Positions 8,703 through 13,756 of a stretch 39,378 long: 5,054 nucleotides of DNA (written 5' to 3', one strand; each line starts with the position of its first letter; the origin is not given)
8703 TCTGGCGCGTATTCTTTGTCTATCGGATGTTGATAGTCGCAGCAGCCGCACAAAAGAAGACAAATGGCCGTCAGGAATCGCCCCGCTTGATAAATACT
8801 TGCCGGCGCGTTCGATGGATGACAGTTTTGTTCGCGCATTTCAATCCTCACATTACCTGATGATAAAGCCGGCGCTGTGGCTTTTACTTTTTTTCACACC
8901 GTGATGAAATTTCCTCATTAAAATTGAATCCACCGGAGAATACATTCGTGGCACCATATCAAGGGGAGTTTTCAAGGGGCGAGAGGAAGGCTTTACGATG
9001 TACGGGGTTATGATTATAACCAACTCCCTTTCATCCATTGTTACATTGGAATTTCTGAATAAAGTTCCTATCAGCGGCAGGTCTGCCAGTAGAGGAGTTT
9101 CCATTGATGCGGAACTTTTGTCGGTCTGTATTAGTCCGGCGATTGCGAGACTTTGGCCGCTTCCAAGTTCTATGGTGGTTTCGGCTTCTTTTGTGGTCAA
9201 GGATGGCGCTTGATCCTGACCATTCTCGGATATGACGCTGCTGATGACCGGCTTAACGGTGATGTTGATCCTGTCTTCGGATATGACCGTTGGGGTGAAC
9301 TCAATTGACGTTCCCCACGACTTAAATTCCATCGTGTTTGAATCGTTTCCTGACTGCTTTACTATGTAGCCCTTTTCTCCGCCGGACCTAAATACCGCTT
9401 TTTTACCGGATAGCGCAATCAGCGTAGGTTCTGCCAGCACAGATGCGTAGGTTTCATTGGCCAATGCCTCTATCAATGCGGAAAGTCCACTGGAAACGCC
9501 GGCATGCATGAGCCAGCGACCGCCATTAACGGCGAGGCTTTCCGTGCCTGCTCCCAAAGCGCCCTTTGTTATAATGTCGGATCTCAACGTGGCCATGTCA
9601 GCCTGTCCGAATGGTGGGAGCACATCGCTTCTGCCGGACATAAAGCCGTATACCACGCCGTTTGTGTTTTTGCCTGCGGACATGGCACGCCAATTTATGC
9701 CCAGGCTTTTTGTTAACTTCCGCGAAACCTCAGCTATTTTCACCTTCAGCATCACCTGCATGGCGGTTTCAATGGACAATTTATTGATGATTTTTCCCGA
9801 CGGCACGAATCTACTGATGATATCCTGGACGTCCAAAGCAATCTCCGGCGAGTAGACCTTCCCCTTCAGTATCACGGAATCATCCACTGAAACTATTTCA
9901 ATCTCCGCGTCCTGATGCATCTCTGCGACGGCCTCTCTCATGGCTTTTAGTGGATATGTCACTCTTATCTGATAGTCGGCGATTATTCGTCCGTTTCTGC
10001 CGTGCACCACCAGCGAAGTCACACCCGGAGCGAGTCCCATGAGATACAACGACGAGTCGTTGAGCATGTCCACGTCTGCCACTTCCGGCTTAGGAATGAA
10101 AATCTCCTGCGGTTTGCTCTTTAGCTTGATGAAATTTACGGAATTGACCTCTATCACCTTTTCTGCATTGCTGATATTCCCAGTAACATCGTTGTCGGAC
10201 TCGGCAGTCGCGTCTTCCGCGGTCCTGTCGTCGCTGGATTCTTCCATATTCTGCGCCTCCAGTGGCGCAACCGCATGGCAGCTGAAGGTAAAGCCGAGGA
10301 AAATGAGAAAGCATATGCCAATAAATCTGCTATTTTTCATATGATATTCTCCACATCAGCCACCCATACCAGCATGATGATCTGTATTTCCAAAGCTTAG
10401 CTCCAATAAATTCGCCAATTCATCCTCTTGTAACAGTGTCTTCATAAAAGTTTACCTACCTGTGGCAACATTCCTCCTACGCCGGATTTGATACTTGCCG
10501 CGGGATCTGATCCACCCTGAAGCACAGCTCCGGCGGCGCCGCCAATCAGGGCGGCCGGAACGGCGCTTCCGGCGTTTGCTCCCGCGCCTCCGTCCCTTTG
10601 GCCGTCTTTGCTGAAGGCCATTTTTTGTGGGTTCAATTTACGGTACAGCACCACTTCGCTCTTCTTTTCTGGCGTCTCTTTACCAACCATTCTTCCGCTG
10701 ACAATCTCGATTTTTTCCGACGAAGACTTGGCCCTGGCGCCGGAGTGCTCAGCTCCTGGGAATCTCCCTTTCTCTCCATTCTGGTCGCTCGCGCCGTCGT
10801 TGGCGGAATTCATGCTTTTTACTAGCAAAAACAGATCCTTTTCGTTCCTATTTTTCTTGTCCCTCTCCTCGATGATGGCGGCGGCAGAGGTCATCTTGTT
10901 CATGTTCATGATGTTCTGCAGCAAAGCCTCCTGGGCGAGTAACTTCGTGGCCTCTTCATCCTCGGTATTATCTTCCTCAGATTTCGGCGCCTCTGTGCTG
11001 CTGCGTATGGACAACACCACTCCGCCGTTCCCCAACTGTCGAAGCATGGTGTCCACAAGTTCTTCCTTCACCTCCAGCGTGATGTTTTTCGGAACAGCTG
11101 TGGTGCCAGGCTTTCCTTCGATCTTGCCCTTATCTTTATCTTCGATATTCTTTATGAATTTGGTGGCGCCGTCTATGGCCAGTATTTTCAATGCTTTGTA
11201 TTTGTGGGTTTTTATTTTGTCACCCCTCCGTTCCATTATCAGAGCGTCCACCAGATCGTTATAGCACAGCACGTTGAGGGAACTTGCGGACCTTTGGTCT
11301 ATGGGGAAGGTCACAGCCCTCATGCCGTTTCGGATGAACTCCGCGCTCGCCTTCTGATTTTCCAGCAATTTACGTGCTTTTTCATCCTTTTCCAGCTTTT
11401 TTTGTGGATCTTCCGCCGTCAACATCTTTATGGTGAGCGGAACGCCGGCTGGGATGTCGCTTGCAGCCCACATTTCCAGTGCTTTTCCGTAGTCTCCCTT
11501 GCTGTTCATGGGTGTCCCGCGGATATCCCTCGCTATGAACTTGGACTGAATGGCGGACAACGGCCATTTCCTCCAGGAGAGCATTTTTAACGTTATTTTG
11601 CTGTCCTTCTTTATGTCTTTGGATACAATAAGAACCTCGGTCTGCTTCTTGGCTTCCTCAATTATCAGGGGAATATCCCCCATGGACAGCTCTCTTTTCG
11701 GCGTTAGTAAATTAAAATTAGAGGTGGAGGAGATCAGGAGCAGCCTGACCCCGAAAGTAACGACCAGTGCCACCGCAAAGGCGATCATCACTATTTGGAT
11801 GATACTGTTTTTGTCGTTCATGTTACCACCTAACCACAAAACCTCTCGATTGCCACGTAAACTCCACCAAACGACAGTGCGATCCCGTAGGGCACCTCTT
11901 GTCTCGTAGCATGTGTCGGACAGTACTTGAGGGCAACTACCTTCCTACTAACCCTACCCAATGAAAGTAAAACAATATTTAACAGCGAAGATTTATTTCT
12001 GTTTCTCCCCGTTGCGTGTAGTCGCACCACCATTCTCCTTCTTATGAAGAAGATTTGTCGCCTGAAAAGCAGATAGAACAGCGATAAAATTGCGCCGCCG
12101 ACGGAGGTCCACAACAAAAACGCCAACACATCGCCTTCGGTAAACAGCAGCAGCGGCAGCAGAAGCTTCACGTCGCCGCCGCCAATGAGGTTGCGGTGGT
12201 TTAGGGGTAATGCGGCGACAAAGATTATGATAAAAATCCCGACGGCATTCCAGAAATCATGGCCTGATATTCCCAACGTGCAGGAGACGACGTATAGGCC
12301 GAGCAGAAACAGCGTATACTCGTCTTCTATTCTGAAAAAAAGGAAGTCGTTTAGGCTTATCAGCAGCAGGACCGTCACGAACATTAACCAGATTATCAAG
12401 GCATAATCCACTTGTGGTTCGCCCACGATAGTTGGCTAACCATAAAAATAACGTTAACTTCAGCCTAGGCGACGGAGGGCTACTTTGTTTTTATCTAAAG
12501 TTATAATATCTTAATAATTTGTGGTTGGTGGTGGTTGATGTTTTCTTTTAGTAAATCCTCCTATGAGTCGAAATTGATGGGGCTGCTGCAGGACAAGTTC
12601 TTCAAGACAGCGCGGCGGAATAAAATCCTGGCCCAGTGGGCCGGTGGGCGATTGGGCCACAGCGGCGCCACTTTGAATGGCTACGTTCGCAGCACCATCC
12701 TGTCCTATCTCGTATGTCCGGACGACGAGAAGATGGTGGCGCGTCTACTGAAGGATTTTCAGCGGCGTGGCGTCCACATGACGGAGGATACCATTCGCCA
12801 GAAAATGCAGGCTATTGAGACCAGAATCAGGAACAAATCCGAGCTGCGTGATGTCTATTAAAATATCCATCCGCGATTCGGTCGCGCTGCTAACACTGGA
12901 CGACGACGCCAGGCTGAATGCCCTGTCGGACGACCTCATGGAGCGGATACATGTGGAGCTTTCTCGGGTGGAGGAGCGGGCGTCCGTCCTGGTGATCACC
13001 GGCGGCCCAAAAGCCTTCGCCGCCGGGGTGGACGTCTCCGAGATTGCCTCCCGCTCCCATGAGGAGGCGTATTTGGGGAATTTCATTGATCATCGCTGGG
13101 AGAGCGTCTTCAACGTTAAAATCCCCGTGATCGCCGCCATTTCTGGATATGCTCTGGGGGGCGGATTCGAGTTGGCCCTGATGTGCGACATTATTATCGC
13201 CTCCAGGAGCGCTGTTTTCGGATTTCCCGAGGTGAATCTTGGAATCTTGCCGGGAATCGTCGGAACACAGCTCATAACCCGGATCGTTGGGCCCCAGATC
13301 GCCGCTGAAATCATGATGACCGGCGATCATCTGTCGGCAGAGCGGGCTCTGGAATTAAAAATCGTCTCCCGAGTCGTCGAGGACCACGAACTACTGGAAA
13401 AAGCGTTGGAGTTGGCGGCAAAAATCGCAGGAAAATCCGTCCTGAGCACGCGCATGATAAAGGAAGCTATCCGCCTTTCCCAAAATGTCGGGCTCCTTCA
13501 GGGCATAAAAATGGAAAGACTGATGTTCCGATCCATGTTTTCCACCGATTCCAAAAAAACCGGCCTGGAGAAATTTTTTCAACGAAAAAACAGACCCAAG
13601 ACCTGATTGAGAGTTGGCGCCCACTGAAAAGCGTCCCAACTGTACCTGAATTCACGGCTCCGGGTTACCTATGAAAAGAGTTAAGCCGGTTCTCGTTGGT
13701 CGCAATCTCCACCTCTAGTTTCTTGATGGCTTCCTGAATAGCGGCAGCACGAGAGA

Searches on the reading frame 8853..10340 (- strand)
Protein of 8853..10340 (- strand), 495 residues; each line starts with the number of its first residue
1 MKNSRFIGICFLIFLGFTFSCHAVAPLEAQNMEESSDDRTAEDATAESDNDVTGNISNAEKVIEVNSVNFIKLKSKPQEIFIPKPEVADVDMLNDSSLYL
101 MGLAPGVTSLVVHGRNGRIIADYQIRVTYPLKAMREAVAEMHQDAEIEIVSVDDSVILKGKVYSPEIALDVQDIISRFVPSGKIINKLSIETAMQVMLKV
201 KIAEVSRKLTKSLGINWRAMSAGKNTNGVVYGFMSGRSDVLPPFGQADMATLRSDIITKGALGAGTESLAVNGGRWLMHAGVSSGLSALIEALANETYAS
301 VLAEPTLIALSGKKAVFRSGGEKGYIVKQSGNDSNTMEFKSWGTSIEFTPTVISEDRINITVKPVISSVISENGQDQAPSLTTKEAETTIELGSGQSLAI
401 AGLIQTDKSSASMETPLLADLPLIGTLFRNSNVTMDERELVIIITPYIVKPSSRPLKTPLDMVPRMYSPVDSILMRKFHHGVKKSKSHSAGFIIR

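Call 24: search_protein_families(library=pfam, proteins=[window:8853-10340:-], max_evalue=0.001)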
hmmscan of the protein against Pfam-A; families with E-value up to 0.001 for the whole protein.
window:8853-10340:- (495 aa): 2 families
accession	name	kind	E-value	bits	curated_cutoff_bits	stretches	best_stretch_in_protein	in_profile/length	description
PF00263.26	Secretin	-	2.6e-39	135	27.5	1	292-450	1-169/169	Bacterial type II and III secretion system protein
PF13629.12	T2SS-T3SS_pil_N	-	1.9e-14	53.5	23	1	63-128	7-72/72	Pilus formation protein N terminal region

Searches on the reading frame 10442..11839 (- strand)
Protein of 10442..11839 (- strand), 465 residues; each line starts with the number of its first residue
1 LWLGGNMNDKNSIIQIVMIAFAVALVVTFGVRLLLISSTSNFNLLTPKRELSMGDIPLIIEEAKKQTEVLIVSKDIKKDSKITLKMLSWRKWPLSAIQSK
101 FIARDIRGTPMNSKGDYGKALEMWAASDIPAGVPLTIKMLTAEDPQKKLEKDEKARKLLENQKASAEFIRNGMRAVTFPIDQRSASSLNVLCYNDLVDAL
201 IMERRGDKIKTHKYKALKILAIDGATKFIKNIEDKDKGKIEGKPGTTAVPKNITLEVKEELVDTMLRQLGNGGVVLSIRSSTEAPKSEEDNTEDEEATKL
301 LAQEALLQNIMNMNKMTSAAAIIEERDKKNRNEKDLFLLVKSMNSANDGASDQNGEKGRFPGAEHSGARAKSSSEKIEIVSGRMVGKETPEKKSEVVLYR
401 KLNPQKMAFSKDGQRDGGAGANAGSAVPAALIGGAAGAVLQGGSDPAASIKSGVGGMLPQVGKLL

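Call 24: search_protein_families(library=pfam, proteins=[window:10442-11839:-], max_evalue=0.001)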
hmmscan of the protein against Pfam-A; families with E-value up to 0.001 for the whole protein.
window:10442-11839:- (465 aa): 2 families
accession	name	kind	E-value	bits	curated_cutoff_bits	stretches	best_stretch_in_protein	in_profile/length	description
PF08666.17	SAF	-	1.6e-06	29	21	1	68-140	2-62/63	SAF domain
PF16976.10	RcpC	-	1.7e-06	28.4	28.8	1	167-279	5-114/114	Flp pilus assembly protein RcpC/CpaB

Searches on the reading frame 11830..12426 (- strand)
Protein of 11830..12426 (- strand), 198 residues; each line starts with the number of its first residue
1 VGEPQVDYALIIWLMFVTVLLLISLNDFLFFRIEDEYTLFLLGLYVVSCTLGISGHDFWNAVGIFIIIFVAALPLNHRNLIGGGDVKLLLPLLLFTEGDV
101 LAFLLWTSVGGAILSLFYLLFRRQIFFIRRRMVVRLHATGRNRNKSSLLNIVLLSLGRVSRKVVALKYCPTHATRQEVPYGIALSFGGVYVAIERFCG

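Call 24: search_protein_families(library=pfam, proteins=[window:11830-12426:-], max_evalue=0.001)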
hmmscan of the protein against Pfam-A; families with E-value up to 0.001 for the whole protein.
window:11830-12426:- (198 aa): 1 family
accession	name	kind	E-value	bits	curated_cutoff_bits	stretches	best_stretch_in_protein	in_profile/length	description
PF01478.23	Peptidase_A24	-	2e-10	41.5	26.5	1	15-115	2-103/104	Type IV leader peptidase family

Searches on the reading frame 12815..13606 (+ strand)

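Call 24: search_protein_families(library=pfam, proteins=[window:12815-13606:+], max_evalue=0.001)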
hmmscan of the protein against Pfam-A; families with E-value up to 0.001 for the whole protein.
window:12815-13606:+ (263 aa): 2 families
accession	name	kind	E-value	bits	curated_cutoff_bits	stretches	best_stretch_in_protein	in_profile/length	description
PF00378.25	ECH_1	-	3e-62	210.6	27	1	20-258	3-244/251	Enoyl-CoA hydratase/isomerase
PF16113.10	ECH_2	-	1.7e-27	97.3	27.2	1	24-195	2-181/335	Enoyl-CoA hydratase/isomerase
